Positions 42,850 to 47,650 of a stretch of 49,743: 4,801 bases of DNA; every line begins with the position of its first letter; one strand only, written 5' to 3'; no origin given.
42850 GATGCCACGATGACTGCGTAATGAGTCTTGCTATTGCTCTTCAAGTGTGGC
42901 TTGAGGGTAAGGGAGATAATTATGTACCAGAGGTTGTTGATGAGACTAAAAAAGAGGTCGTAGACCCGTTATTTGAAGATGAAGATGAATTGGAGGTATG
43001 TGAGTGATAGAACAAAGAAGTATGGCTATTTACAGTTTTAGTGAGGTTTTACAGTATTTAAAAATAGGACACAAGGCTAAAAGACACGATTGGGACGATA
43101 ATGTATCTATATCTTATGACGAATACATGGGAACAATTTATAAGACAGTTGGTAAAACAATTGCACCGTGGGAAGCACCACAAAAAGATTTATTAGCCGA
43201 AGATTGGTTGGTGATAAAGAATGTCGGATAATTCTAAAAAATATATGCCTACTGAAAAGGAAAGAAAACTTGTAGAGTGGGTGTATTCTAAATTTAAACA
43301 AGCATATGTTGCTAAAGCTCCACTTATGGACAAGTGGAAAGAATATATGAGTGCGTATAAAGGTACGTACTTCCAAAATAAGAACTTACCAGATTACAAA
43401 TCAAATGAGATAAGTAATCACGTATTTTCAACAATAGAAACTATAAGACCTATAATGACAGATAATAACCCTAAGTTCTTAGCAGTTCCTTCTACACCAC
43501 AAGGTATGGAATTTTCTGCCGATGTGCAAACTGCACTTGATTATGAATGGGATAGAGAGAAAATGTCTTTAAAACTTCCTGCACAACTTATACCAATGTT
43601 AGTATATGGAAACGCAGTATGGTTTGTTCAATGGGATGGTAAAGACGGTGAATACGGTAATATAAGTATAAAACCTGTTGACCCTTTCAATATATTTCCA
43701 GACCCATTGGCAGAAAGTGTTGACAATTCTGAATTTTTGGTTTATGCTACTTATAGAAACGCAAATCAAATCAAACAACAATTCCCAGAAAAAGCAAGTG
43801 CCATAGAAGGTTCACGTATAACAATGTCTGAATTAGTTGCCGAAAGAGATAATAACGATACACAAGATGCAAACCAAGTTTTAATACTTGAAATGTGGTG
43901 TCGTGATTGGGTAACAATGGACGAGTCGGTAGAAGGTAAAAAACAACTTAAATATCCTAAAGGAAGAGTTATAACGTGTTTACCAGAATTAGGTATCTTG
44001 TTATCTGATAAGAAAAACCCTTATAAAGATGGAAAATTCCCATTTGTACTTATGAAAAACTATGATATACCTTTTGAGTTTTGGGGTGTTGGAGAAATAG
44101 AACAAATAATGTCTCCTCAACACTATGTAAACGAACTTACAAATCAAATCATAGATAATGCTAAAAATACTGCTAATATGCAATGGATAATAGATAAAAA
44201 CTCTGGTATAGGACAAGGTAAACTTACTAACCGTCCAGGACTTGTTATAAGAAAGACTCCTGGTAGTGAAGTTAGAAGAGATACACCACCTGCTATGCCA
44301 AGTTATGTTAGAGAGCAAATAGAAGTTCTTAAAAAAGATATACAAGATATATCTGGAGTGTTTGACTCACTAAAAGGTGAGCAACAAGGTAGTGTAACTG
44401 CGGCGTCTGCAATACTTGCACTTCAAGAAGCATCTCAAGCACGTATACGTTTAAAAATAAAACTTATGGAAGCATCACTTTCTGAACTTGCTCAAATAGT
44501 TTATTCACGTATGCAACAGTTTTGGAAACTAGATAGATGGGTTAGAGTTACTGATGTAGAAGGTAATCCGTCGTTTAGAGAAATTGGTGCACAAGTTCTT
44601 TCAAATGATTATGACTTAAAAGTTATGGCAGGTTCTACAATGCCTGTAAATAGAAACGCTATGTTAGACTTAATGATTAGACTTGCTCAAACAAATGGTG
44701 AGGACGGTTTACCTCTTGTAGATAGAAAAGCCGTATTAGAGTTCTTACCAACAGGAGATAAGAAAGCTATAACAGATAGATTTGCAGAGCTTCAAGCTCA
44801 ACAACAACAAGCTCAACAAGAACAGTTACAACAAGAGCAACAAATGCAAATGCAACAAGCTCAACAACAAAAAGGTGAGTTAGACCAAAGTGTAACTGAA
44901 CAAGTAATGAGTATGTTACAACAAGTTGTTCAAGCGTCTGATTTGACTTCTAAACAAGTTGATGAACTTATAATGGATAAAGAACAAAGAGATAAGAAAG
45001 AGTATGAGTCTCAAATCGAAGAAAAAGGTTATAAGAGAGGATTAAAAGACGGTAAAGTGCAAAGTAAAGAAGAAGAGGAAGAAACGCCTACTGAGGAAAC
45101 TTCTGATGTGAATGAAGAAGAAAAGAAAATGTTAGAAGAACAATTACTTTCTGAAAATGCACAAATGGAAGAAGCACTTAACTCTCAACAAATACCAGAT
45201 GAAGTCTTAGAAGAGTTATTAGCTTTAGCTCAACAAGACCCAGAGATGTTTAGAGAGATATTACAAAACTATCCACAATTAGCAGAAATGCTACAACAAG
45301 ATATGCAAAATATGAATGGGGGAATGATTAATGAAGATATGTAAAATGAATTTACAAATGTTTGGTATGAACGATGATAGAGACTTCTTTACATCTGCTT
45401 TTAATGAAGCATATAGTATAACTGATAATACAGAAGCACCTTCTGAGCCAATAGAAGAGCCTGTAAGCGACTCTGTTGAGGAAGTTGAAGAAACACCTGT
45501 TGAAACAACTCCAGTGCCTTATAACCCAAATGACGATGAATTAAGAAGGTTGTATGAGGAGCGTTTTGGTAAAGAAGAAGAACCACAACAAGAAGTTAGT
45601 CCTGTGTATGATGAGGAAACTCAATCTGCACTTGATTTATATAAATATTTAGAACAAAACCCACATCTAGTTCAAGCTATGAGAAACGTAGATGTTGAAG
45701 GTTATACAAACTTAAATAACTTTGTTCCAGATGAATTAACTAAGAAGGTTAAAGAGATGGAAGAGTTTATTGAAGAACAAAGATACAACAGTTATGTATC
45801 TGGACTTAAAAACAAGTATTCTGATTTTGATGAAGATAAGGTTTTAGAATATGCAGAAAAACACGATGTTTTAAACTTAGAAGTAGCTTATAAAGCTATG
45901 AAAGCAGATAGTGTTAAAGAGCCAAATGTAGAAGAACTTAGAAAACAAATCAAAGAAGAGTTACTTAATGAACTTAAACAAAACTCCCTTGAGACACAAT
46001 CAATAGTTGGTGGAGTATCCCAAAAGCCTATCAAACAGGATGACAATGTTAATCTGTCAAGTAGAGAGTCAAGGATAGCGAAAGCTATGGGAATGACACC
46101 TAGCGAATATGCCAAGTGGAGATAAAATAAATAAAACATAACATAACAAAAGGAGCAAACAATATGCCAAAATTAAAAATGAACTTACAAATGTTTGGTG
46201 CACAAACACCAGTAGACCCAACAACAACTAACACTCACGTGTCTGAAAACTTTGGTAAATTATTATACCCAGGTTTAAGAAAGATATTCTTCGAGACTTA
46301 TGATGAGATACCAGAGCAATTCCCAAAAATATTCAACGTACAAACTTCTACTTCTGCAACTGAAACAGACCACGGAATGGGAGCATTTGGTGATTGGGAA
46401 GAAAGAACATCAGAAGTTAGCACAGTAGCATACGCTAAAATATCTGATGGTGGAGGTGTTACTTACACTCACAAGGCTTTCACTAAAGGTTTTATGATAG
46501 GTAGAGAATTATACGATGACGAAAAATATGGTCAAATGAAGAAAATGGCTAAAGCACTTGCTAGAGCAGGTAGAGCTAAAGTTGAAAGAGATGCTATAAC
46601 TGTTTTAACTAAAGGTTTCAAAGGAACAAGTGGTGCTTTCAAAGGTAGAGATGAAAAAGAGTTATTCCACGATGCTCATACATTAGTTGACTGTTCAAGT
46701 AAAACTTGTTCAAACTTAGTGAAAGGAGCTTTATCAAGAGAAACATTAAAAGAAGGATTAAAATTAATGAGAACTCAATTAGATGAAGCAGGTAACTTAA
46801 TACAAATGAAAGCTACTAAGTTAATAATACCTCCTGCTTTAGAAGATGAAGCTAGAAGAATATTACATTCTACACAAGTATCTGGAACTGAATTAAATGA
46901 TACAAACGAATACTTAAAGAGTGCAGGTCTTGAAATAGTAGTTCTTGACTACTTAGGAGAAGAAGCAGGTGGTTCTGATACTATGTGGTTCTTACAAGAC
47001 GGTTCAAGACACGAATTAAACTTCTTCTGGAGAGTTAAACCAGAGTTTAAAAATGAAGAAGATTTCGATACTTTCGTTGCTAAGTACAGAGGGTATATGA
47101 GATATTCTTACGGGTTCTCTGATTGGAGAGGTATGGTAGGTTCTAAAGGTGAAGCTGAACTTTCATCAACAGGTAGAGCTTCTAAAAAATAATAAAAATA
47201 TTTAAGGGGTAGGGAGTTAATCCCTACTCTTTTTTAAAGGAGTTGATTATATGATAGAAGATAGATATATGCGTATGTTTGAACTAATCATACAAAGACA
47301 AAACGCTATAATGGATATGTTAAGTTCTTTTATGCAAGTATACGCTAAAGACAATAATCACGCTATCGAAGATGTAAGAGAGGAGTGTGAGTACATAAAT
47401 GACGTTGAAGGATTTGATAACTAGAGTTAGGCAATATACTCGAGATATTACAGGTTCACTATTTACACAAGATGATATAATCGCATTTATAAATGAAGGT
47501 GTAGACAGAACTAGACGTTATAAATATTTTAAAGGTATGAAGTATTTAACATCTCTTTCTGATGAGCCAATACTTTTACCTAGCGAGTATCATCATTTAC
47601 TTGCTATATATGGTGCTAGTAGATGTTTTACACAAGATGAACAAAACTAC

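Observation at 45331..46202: Scaffold and major capsid proteins both start with an L27-type leader (x5-MNLQMFG)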

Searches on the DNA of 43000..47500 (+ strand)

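Call 6: search_dna_similar(query=window:43000-47500:+, collection=phages, mode=distant)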
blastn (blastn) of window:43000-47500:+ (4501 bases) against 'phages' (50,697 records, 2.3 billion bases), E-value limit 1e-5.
Records with a match: 1; places in all: 1; records where one place covers at least 80% of the query: 0.
Best place of each record, by identity: 60-80% 1.
By first word of the organism name: Bacillus 1.
By host as written in the record: Bacillus sp. (in: Bacteria) 1.
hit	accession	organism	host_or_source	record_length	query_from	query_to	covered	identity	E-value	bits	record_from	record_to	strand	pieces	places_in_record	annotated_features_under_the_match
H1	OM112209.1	Bacillus phage PK1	Bacillus sp. (in: Bacteria)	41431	4020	4145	3%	74.6%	4e-13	84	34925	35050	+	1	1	major head subunit family protein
